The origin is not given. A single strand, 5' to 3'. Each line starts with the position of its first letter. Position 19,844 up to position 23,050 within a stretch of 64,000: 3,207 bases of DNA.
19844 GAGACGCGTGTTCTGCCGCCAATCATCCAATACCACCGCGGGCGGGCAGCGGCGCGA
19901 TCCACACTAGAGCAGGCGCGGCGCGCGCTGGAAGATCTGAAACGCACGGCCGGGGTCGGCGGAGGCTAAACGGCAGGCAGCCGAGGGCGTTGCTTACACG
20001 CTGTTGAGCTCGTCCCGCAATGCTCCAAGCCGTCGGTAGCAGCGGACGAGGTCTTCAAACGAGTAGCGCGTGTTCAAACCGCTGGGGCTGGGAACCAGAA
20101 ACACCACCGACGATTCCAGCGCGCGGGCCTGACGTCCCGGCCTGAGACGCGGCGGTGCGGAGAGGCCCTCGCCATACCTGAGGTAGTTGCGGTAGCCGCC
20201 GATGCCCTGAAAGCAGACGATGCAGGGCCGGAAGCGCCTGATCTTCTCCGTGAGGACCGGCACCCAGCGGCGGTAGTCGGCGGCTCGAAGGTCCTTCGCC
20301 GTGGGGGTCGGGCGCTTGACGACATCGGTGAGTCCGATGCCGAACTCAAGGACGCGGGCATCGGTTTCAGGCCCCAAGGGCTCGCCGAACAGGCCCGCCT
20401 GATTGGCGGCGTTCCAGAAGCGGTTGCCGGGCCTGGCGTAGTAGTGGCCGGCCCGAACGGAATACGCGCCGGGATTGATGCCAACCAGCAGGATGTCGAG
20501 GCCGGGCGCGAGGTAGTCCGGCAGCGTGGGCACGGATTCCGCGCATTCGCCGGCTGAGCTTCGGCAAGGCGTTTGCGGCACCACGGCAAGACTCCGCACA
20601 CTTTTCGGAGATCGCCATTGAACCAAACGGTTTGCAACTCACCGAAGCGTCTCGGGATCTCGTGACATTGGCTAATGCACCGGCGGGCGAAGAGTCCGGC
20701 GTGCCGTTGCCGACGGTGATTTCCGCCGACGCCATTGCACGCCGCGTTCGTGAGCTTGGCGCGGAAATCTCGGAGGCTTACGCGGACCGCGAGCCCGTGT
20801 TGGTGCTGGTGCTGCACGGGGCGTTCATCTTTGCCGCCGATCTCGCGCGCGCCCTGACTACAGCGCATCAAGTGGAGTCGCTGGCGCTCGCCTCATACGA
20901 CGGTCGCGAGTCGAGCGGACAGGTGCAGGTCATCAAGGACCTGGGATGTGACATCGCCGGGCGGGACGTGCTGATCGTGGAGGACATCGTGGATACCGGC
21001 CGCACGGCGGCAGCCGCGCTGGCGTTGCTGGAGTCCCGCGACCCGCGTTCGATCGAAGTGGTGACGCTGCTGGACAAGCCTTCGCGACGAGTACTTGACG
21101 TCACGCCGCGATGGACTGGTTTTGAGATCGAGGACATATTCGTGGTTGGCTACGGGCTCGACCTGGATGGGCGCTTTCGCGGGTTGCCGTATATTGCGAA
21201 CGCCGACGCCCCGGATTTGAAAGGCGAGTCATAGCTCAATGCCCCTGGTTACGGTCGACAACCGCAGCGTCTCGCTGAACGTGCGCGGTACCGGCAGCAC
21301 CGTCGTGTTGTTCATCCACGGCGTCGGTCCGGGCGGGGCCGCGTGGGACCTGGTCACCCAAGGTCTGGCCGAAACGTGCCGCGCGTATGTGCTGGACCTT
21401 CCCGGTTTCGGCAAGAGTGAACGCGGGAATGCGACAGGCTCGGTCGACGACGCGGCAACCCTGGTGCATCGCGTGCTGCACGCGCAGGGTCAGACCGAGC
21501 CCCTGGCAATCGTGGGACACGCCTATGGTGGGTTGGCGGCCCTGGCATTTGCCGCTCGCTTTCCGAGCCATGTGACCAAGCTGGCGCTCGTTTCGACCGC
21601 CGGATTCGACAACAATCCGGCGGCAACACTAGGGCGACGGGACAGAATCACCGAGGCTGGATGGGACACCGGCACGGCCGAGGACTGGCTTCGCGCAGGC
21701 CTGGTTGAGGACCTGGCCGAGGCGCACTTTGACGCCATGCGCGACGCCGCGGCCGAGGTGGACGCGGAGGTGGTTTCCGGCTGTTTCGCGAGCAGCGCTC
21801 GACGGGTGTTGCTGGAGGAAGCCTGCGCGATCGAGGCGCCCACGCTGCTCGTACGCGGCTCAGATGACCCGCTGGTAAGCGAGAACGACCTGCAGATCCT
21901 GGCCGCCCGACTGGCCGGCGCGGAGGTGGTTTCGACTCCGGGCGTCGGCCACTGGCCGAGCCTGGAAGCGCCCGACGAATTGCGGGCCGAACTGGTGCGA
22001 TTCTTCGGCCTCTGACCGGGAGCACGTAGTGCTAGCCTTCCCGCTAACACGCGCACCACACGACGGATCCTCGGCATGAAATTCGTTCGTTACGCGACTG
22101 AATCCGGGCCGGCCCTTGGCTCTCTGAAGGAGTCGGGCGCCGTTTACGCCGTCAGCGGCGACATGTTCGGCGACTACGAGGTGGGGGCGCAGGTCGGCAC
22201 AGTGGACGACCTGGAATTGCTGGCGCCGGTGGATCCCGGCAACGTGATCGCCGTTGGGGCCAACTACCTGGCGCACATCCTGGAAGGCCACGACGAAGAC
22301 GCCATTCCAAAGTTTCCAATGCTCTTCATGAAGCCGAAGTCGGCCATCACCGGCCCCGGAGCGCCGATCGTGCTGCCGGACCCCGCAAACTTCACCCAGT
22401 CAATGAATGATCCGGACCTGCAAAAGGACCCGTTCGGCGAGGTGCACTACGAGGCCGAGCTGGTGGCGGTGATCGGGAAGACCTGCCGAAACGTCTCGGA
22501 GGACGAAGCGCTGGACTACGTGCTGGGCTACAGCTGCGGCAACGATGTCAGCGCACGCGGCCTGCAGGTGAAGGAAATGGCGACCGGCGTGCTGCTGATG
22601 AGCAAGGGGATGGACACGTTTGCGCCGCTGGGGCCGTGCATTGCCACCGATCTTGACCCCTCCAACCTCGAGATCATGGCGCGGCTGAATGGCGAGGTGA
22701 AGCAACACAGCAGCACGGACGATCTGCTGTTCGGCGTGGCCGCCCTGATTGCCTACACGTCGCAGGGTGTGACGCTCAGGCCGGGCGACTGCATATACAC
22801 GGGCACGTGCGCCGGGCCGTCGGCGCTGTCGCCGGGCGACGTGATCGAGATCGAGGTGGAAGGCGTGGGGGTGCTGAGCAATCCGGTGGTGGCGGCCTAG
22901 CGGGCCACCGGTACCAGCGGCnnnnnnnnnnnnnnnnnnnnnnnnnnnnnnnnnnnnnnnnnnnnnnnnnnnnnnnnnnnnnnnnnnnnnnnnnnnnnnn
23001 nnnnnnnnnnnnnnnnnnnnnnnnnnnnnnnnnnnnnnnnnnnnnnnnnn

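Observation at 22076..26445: LarA-family racemase/epimerase homolog clustered with a DUF1537 four-carbon acid-sugar kinase and PdxA2 dehydrogenase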

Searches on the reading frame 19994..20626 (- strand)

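Call 4: search_protein_families(library=pfam, proteins=[window:19994-20626:-])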
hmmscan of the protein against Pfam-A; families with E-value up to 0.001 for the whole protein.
window:19994-20626:- (210 aa): 1 family
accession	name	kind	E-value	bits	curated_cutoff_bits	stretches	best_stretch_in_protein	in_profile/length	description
PF03167.25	UDG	-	1.4e-18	67.7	24.3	1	36-199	1-139/141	Uracil DNA glycosylase superfamily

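Call 5: search_protein_families(library=ncbifam, proteins=[window:19994-20626:-])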
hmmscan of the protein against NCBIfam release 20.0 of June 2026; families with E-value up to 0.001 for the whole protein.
window:19994-20626:- (210 aa): 3 families
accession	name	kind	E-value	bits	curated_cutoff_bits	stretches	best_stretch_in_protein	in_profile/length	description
TIGR00584.1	mug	subfamily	4.8e-31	108.6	402.6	1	33-208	121-299/328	mismatch-specific thymine-DNA glycosylate (mug)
NF007570.0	PRK10201.1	equivalog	4.1e-29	101.4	144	1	37-200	4-159/168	G/U mismatch-specific DNA glycosylase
TIGR04274.1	hypoxanDNAglyco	equivalog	4.7e-07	30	80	1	42-104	9-72/150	DNA-deoxyinosine glycosylase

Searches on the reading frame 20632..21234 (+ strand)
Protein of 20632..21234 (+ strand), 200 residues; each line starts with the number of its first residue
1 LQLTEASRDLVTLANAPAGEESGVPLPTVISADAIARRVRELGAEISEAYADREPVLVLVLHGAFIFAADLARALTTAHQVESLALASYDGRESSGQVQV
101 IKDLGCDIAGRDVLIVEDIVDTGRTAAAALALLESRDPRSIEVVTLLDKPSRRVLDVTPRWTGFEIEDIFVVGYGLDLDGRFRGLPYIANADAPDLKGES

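Call 4: search_protein_families(library=pfam, proteins=[window:20632-21234:+])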
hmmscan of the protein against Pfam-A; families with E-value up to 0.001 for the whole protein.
window:20632-21234:+ (200 aa): 2 families
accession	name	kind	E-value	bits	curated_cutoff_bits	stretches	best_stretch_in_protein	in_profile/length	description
PF00156.33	Pribosyltran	-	9.8e-27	93.6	26.3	1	33-177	9-156/158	Phosphoribosyl transferase domain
PF14681.12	UPRTase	-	0.00024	21.1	27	1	83-151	93-163/206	Uracil phosphoribosyltransferase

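Call 5: search_protein_families(library=ncbifam, proteins=[window:20632-21234:+])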
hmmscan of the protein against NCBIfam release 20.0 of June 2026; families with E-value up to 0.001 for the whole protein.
window:20632-21234:+ (200 aa): 19 families
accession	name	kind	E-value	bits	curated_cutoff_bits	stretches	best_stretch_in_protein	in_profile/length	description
TIGR01203.1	HGPRTase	equivalog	2.7e-51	173.7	150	1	29-190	2-165/167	hypoxanthine phosphoribosyltransferase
NF006605.0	PRK09162.1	equivalog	1.8e-30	105.7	181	1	29-189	17-178/183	hypoxanthine-guanine phosphoribosyltransferase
NF006613.0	PRK09177.1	equivalog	1.8e-12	47.1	138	1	29-151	11-122/159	xanthine phosphoribosyltransferase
NF003549.0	PRK05205.1-5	equivalog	3.9e-09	36.2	138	1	28-166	7-155/182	bifunctional pyr operon transcriptional regulator/uracil phosphoribosyltransferase PyrR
NF003545.0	PRK05205.1-1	equivalog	1.5e-08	34.3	140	1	41-166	12-145/171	bifunctional pyr operon transcriptional regulator/uracil phosphoribosyltransferase PyrR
TIGR01251.1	ribP_PPkin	subfamily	3.3e-08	32.8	113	1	72-144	172-244/309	ribose-phosphate diphosphokinase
NF003548.0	PRK05205.1-4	equivalog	5.6e-08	32.8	218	1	32-164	9-144/173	bifunctional pyr operon transcriptional regulator/uracil phosphoribosyltransferase PyrR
NF001097.0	PRK00129.1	equivalog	3.8e-07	30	114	1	47-148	64-162/209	uracil phosphoribosyltransferase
NF002095.0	PRK00934.1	equivalog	1.4e-06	27.7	296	1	61-144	163-239/287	ribose-phosphate diphosphokinase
NF002320.0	PRK01259.1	subfamily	5.2e-06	26.1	297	1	72-142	177-246/316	ribose-phosphate diphosphokinase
NF000014.2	tet_prtrans_34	exception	1e-05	25.4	345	1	29-128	6-99/154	xanthine phosphoribosyltransferase Tet(34)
NF002620.0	PRK02277.1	subfamily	2.9e-05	23.8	115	1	98-152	129-183/201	orotate phosphoribosyltransferase-like protein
NF003546.0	PRK05205.1-2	equivalog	8.2e-05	22.4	268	1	100-153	85-139/175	bifunctional pyr operon transcriptional regulator/uracil phosphoribosyltransferase PyrR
NF005299.0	PRK06827.1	subfamily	0.00012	20.9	327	1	98-145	253-300/383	phosphoribosylpyrophosphate synthetase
TIGR01091.1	upp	equivalog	0.00016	21.4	208.35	1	48-150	63-162/207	uracil phosphoribosyltransferase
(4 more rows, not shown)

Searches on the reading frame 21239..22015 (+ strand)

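Call 4: search_protein_families(library=pfam, proteins=[window:21239-22015:+])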
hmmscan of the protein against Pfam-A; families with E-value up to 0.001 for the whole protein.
window:21239-22015:+ (258 aa): 6 families
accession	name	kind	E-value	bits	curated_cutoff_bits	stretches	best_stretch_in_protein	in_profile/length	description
PF00561.26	Abhydrolase_1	-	1.9e-25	90.4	25.8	2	22-138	2-116/245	alpha/beta hydrolase fold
PF12697.13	Abhydrolase_6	-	3.6e-21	77.2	26.3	1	23-250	1-216/217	Alpha/beta hydrolase family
PF12146.15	Hydrolase_4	-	2.4e-16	60.2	27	1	22-238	6-232/239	Serine aminopeptidase, S33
PF06259.18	Abhydrolase_8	-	1.2e-05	25.5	20.5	1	74-152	92-171/178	Alpha/beta hydrolase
PF06821.19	Ser_hydrolase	-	3.5e-05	24.2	22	0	81-126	49-96/172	Serine hydrolase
PF00975.26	Thioesterase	-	0.00031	21.5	26.4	1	22-108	3-87/226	Thioesterase domain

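Call 5: search_protein_families(library=ncbifam, proteins=[window:21239-22015:+])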
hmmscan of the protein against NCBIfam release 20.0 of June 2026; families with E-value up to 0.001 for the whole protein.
window:21239-22015:+ (258 aa): 31 families (the best 25 are shown)
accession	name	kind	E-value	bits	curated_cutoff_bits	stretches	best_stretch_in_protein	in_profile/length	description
NF051488.1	bifunc_PcaDC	exception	9.5e-29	100.7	390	1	15-256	6-250/375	bifunctional 3-oxoadipate enol-lactonase/4-carboxymuconolactone decarboxylase PcaDC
TIGR02427.1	protocat_pcaD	equivalog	2.4e-27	95.9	255.85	1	18-256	11-250/251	3-oxoadipate enol-lactonase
NF011457.0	PRK14875.1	equivalog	2.5e-26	92.5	307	1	4-124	115-235/372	acetoin dehydrogenase dihydrolipoyllysine-residue acetyltransferase subunit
NF050089.1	i_nPHAscl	equivalog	4.2e-21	75.3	300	1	11-129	9-126/288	intracellular short-chain-length polyhydroxyalkanoate depolymerase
NF051487.1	bifunc_PcaCD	exception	4.7e-18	65.5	430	1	20-255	172-410/413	bifunctional 4-carboxymuconolactone decarboxylase/3-oxoadipate enol-lactonase PcaCD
NF045632.1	hydroxlase_HsaD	equivalog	1.5e-17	63.5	400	1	20-255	34-287/290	4,5:9,10-diseco-3-hydroxy-5,9,17-trioxoandrosta-1(10),2-diene-4-oate hydrolase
TIGR01738.1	bioH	equivalog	4.1e-17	62.6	206.95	1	18-120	2-98/245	pimeloyl-ACP methyl ester esterase BioH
TIGR03056.1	bchO_mg_che_rel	equivalog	1.6e-13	50.4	172.55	1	15-119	20-125/278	alpha/beta fold hydrolase BchO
TIGR03611.1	RutD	equivalog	8.7e-13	48.2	238.5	1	19-120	12-113/258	pyrimidine utilization protein D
TIGR03695.1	menH_SHCHC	equivalog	9e-13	48.2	208.55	1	21-125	3-110/252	2-succinyl-6-hydroxy-2,4-cyclohexadiene-1-carboxylate synthase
TIGR03343.1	biphenyl_bphD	equivalog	1.9e-12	47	462.15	1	8-125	19-139/282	2-hydroxy-6-oxo-6-phenylhexa-2,4-dienoate hydrolase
NF002938.0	PRK03592.1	equivalog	3.9e-12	46.1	241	1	3-120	14-129/298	haloalkane dehalogenase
NF052614.1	AB_fold_OlsI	equivalog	1.6e-10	40.9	385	1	70-248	72-247/272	ornithine lipid biosynthesis O-acyltransferase OlsI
NF006449.0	PRK08775.1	equivalog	9.9e-10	37.8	296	1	60-127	112-179/344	homoserine O-succinyltransferase MetX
NF007954.0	PRK10673.1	equivalog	1.6e-09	37.4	399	1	20-255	16-251/255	esterase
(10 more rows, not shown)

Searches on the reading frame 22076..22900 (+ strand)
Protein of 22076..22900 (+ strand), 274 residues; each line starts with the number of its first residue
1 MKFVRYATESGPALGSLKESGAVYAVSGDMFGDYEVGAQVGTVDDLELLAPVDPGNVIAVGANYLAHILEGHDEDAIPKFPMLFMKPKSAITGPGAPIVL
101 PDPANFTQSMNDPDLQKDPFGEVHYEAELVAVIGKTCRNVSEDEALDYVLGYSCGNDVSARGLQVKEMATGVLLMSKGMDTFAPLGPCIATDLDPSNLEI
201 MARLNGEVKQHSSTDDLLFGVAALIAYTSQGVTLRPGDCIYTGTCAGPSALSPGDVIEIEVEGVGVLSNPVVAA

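Call 4: search_protein_families(library=pfam, proteins=[window:22076-22900:+])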
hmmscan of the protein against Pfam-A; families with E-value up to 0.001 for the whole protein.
window:22076-22900:+ (274 aa): 2 families
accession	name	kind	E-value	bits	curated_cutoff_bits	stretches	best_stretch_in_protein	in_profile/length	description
PF01557.24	FAA_hydrolase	-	1.1e-62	212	23.9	1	57-272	2-214/214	Fumarylacetoacetate (FAA) hydrolase C-terminal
PF10370.14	Rv2993c-like_N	-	1.8e-08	35.5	21.3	1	1-51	1-50/50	Rv2993c-like, N-terminal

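Call 5: search_protein_families(library=ncbifam, proteins=[window:22076-22900:+])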
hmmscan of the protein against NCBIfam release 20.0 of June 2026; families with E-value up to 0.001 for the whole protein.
window:22076-22900:+ (274 aa): 7 families
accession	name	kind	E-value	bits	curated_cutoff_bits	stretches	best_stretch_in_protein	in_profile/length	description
TIGR02303.1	HpaG-C-term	equivalog_domain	5.4e-48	163.6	276.4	1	43-272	31-243/245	4-hydroxyphenylacetate degradation bifunctional isomerase/decarboxylase, C-terminal subunit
NF009399.0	PRK12764.1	equivalog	6.7e-38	130.9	444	1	51-264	18-212/501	fumarylacetoacetate hydrolase family protein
NF011750.0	PRK15203.1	equivalog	1.9e-37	129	811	1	91-273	241-424/429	4-hydroxyphenylacetate degradation bifunctional isomerase/decarboxylase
NF053535.1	DhyDRhmHlse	equivalog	1.7e-36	126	500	1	55-272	71-279/284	2,4-didehydro-3-deoxy-L-rhamnonate hydrolase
NF007967.0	PRK10691.1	equivalog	1.8e-31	109.2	201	1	56-264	18-212/219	fumarylacetoacetate hydrolase family protein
TIGR02305.1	HpaG-N-term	equivalog_domain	4.6e-27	94.9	228.65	1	75-271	27-205/205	4-hydroxyphenylacetate degradation bifunctional isomerase/decarboxylase, N-terminal subunit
TIGR01266.1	fum_ac_acetase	equivalog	0.0002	20.4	375.3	0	210-263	319-373/420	fumarylacetoacetase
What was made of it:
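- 22076..22900 (+): FAH-family protein (274 aa). It is an immediate upstream neighbour and possibly in the same transcript, but is probably not a member of the conserved module. Pfam FAA_hydrolase plus Rv2993c-like_N; it falls below every NCBIfam cutoff (calls 4, 5).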
